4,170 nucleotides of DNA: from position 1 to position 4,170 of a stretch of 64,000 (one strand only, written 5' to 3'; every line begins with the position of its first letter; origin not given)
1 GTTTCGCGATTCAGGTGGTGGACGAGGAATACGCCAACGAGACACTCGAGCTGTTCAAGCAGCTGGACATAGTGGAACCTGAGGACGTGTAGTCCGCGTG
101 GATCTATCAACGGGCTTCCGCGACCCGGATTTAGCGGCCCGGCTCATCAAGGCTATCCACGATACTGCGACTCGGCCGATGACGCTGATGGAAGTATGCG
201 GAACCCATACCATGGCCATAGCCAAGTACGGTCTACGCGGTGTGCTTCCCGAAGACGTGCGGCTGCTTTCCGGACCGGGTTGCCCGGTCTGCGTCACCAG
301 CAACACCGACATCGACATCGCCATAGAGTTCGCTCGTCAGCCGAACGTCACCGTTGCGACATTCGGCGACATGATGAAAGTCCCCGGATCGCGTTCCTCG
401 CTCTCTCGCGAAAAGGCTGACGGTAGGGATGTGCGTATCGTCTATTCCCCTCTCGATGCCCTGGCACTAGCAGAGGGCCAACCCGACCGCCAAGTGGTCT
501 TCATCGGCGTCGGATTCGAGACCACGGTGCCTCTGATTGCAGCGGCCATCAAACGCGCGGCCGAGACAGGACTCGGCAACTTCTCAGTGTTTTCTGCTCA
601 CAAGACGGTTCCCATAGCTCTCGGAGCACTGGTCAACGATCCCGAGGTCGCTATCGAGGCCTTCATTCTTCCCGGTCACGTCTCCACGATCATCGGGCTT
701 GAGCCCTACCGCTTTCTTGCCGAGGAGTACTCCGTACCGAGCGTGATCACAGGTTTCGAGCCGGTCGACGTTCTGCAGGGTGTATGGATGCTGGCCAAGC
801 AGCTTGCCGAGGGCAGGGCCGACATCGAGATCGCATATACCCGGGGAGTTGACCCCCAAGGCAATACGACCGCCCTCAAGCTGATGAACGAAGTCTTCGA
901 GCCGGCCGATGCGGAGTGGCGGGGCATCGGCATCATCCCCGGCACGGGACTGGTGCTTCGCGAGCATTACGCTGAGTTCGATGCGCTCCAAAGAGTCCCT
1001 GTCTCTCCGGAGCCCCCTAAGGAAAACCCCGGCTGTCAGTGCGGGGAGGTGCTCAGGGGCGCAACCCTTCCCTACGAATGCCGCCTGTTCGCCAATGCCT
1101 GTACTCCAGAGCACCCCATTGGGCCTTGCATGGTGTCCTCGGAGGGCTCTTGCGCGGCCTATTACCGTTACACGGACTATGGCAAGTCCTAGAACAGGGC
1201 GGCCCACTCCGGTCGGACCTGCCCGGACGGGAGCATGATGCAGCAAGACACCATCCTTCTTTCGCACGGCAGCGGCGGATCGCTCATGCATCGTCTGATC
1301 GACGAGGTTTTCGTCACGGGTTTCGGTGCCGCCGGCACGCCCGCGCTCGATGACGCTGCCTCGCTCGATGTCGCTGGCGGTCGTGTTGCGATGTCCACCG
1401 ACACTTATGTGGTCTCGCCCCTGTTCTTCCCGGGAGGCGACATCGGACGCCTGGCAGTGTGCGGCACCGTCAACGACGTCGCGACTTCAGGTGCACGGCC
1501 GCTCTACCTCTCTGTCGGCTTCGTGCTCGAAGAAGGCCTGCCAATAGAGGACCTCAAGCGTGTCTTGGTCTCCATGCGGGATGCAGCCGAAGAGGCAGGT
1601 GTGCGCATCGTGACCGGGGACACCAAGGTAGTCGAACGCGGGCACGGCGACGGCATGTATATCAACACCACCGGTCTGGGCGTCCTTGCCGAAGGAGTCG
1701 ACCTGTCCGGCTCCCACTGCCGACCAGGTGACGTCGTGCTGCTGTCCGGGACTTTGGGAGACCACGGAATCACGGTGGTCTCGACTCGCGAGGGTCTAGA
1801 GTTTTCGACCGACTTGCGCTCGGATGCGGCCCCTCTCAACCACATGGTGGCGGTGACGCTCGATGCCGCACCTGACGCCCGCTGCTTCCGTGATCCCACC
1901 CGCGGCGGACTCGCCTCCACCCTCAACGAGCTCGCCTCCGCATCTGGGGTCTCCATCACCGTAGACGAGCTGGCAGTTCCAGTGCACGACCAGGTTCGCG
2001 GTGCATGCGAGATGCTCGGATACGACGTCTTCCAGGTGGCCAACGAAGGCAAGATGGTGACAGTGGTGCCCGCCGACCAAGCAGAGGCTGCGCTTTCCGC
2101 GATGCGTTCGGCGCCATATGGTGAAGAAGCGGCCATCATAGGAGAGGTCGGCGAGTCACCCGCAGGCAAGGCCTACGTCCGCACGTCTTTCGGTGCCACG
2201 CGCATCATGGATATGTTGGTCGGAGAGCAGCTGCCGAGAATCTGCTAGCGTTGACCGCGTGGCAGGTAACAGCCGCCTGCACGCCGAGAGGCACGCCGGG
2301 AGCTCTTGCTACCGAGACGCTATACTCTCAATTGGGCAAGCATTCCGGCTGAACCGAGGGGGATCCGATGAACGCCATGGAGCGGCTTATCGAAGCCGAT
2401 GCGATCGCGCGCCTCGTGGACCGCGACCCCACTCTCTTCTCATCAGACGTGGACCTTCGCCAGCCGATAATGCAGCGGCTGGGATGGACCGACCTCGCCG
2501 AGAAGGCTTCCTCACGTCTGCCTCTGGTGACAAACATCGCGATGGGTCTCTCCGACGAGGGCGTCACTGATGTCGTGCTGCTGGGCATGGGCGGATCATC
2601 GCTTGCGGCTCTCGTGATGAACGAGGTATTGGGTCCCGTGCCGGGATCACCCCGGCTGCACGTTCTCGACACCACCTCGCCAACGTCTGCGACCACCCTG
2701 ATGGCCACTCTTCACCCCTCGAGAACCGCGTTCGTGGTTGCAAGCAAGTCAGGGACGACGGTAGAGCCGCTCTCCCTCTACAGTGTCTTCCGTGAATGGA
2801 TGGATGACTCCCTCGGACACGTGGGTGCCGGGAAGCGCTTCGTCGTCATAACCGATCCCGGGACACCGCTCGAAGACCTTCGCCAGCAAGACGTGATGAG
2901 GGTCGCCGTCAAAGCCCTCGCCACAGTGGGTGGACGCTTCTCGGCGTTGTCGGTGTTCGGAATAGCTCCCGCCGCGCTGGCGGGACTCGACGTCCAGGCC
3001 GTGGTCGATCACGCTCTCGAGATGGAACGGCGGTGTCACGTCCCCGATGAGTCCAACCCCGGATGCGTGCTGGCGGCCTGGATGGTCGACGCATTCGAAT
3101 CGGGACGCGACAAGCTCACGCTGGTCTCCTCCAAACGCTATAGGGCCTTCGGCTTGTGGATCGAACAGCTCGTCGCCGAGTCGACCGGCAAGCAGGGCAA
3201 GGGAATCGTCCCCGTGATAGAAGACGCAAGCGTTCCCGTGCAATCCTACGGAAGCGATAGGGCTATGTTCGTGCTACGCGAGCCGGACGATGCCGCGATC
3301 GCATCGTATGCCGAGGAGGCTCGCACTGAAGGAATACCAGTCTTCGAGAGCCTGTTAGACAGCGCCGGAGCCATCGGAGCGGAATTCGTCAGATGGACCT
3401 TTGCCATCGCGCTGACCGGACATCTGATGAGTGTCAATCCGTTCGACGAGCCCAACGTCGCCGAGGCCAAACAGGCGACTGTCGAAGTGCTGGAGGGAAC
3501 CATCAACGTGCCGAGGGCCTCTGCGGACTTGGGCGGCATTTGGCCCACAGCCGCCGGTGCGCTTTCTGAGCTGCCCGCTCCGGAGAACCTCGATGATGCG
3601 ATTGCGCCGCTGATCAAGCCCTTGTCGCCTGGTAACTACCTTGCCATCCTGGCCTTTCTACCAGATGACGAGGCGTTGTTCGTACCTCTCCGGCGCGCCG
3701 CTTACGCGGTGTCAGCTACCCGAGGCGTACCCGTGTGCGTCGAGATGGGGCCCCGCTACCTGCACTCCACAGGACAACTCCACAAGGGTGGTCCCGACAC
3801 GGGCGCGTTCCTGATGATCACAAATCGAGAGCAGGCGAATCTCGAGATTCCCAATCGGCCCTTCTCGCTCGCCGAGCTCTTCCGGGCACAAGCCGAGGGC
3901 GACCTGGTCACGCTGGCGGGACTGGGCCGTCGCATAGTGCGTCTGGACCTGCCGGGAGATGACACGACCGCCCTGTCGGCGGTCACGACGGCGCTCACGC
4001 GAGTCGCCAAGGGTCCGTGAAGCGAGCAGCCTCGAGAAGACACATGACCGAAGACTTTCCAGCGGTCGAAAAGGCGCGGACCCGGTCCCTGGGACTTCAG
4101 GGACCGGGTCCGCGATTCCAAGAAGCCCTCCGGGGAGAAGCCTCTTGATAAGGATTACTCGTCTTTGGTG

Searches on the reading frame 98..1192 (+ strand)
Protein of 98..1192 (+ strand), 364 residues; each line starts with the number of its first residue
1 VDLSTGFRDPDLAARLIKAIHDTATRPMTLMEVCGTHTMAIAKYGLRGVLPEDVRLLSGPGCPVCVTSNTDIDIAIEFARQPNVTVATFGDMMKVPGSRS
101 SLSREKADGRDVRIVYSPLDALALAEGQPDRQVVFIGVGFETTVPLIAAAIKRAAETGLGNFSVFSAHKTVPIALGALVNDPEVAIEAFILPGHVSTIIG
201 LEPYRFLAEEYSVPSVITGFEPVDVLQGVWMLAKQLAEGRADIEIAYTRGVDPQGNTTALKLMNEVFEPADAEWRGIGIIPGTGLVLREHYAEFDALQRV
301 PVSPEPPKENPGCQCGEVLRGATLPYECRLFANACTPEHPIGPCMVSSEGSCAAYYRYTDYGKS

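Call 10: search_protein_families(library=pfam, proteins=[window:98-1192:+], max_evalue=0.001)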
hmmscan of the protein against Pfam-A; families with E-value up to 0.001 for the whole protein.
window:98-1192:+ (364 aa): 1 family
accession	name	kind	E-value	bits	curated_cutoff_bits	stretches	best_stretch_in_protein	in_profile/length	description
PF01924.21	HypD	-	3.2e-152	507.1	25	1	13-358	3-350/351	Hydrogenase formation hypA family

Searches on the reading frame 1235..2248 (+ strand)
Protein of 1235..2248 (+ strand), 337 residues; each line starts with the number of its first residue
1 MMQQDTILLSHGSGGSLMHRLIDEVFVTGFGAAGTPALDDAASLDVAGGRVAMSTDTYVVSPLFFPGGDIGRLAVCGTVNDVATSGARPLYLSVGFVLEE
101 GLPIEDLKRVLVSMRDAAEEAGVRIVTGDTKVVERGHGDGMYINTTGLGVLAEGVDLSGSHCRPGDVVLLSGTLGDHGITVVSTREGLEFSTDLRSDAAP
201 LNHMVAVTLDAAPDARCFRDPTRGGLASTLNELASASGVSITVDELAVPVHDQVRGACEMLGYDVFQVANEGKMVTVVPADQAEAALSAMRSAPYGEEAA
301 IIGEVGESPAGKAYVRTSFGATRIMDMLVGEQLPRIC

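Call 10: search_protein_families(library=pfam, proteins=[window:1235-2248:+], max_evalue=0.001)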
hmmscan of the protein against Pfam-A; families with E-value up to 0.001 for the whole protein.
window:1235-2248:+ (337 aa): 2 families
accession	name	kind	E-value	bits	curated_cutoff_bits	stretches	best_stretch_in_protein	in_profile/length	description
PF02769.27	AIRS_C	-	2.4e-30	106.2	23.1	1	163-315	1-155/156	AIR synthase related protein, C-terminal domain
PF00586.29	AIRS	-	2.5e-24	86.3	24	1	39-150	2-111/112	AIR synthase related protein, N-terminal domain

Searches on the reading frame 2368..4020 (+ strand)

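Call 10: search_protein_families(library=pfam, proteins=[window:2368-4020:+], max_evalue=0.001)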
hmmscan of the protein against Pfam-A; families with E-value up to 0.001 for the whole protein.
window:2368-4020:+ (550 aa): 1 family
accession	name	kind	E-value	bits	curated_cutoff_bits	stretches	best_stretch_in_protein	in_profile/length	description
PF00342.24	PGI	-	4.6e-16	59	22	1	60-276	90-309/486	Phosphoglucose isomerase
